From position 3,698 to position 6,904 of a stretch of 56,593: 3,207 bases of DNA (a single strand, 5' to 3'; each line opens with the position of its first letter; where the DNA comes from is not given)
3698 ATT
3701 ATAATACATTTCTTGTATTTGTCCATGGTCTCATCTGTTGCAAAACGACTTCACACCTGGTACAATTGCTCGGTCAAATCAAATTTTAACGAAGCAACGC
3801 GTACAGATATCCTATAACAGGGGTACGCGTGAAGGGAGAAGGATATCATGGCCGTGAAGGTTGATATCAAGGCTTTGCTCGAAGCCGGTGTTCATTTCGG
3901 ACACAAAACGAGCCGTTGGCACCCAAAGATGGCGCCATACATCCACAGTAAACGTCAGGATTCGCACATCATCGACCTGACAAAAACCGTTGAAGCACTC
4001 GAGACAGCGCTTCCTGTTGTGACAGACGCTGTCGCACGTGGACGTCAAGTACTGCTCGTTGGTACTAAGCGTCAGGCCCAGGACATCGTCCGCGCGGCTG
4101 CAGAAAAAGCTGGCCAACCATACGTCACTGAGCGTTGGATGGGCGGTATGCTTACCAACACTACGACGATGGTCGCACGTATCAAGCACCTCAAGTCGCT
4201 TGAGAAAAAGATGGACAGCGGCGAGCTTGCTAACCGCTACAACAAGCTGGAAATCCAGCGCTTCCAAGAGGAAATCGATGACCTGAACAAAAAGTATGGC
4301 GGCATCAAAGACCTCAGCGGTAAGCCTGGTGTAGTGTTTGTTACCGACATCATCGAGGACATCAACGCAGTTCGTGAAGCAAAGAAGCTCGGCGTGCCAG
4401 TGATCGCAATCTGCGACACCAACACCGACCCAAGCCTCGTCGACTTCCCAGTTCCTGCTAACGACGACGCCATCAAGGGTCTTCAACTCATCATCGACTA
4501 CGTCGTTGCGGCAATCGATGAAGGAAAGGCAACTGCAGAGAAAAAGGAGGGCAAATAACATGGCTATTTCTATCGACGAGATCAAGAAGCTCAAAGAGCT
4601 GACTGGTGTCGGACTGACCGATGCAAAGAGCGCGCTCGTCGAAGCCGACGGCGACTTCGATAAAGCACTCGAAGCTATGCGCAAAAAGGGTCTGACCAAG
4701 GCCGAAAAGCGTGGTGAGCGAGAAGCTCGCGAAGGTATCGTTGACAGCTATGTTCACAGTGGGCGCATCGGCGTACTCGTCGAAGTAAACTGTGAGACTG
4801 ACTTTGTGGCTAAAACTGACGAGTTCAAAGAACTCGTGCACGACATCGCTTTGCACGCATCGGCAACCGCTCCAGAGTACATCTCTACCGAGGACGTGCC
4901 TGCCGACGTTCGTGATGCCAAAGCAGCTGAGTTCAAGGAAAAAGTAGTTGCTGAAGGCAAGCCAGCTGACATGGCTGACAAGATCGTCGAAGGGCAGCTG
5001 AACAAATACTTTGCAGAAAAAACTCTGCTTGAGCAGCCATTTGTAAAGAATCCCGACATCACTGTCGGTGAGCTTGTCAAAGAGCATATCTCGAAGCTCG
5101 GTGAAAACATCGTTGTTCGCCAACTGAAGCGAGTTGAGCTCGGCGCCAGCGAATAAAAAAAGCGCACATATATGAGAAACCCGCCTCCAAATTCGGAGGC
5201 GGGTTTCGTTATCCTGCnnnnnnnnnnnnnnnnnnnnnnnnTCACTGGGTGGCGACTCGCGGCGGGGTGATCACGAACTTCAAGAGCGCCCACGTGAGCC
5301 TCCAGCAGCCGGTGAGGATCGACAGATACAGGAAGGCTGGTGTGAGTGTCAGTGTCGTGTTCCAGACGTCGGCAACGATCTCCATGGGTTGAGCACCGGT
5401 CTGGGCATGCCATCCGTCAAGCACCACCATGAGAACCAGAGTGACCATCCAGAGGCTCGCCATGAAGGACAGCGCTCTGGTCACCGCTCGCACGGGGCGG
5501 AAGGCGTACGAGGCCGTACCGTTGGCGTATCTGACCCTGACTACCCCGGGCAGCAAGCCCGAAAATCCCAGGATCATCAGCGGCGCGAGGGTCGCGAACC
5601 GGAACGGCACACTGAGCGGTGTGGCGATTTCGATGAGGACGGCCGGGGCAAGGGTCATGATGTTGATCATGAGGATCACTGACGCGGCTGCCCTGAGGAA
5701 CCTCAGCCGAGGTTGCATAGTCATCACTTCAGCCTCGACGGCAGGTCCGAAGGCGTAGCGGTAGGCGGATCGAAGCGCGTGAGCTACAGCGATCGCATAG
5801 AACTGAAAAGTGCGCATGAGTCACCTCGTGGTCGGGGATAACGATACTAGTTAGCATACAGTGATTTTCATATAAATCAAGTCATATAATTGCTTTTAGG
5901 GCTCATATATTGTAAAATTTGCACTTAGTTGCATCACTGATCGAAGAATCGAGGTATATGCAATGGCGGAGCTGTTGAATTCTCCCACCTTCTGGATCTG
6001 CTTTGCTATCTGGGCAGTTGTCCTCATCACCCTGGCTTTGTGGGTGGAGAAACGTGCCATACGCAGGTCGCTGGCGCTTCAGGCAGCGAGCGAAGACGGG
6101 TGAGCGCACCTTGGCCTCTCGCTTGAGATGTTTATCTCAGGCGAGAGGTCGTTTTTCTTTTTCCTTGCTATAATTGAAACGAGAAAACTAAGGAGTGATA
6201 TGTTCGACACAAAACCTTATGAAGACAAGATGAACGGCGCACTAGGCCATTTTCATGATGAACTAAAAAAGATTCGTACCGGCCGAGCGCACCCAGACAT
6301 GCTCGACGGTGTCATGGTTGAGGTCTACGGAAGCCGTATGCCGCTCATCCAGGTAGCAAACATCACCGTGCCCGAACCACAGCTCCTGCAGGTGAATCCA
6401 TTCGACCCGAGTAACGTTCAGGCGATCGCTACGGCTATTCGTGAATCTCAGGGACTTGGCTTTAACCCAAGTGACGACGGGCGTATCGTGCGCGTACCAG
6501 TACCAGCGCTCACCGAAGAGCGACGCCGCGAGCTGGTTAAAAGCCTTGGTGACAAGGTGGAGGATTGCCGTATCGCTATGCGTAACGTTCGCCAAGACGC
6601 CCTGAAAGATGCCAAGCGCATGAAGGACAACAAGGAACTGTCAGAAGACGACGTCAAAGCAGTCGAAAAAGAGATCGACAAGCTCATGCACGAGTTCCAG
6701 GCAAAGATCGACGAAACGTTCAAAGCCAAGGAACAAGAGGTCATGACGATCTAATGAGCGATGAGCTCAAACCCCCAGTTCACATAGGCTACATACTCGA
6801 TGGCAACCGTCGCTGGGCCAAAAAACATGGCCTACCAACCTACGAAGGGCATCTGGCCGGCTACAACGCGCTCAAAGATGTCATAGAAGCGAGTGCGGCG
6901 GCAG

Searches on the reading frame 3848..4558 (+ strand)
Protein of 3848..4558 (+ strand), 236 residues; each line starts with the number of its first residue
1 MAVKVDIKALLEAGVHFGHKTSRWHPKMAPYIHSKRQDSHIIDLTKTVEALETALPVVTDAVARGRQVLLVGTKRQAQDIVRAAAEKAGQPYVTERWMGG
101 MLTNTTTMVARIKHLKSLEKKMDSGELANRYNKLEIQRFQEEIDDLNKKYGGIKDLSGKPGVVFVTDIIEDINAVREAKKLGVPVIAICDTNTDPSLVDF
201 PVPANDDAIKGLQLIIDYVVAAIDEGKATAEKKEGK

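Call 97: search_protein_families(library=pfam, proteins=[window:3848-4558:+], max_evalue=0.01)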
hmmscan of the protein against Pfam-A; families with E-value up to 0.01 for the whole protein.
window:3848-4558:+ (236 aa): 2 families
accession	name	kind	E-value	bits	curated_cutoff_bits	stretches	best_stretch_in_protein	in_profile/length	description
PF00318.25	Ribosomal_S2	-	3.2e-83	278.7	26.1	1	10-226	1-216/216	Ribosomal protein S2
PF02776.23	TPP_enzyme_N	-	0.0035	17.5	26.8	0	152-191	57-99/119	Thiamine pyrophosphate enzyme, N-terminal TPP binding domain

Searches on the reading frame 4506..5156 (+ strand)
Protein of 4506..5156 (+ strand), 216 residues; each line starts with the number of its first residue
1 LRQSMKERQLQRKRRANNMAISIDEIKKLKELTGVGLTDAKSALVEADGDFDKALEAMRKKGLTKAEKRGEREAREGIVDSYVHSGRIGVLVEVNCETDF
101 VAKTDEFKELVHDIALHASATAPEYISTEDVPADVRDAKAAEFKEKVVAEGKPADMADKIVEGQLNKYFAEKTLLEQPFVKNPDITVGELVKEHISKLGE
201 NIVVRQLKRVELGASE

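Call 97: search_protein_families(library=pfam, proteins=[window:4506-5156:+], max_evalue=0.01)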
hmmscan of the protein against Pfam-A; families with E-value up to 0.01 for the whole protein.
window:4506-5156:+ (216 aa): 2 families
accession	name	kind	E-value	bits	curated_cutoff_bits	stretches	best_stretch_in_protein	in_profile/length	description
PF00889.24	EF_TS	-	1.5e-33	116.5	27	1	73-213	76-203/204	Elongation factor TS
PF24767.1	UBA_At5g58720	-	0.0079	16.5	27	0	37-56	19-38/44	At5g58720 UBA-like domain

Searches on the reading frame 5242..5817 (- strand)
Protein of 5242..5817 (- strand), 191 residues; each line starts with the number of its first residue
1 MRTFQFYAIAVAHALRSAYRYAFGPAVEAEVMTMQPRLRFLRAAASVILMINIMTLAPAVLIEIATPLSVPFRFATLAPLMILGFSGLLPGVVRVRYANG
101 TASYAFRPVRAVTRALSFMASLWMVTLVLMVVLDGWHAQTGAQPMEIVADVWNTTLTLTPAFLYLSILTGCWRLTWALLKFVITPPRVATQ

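Call 97: search_protein_families(library=pfam, proteins=[window:5242-5817:-], max_evalue=0.01)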
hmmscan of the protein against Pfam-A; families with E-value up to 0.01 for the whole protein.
window:5242-5817:- (191 aa): 0 families

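Call 108: find_homologous_proteins(query=window:5242-5817:-, max_evalue=0.001)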
Query window:5242-5817:- (191 aa): 1 proteins with E <= 0.001 among 794 candidates.
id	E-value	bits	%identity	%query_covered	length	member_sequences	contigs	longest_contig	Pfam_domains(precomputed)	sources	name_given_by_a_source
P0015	1.9e-115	401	100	100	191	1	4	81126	-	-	-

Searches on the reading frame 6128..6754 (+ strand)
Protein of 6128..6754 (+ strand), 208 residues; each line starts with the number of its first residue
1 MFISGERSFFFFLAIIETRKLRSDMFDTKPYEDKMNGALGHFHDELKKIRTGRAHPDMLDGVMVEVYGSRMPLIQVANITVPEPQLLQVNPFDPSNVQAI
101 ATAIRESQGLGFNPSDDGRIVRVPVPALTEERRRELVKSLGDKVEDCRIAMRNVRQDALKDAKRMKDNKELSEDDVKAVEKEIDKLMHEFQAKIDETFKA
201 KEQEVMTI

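Call 97: search_protein_families(library=pfam, proteins=[window:6128-6754:+], max_evalue=0.01)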
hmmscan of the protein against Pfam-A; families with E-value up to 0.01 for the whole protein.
window:6128-6754:+ (208 aa): 2 families
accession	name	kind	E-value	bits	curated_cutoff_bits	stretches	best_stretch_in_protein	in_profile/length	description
PF01765.24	RRF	-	2.1e-61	206.9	29.7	1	43-206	2-164/164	Ribosome recycling factor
PF05714.16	PFam54_60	-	0.0093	16.1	27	0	137-202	113-178/185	Borrelia Bbcrasp-1 domain containing protein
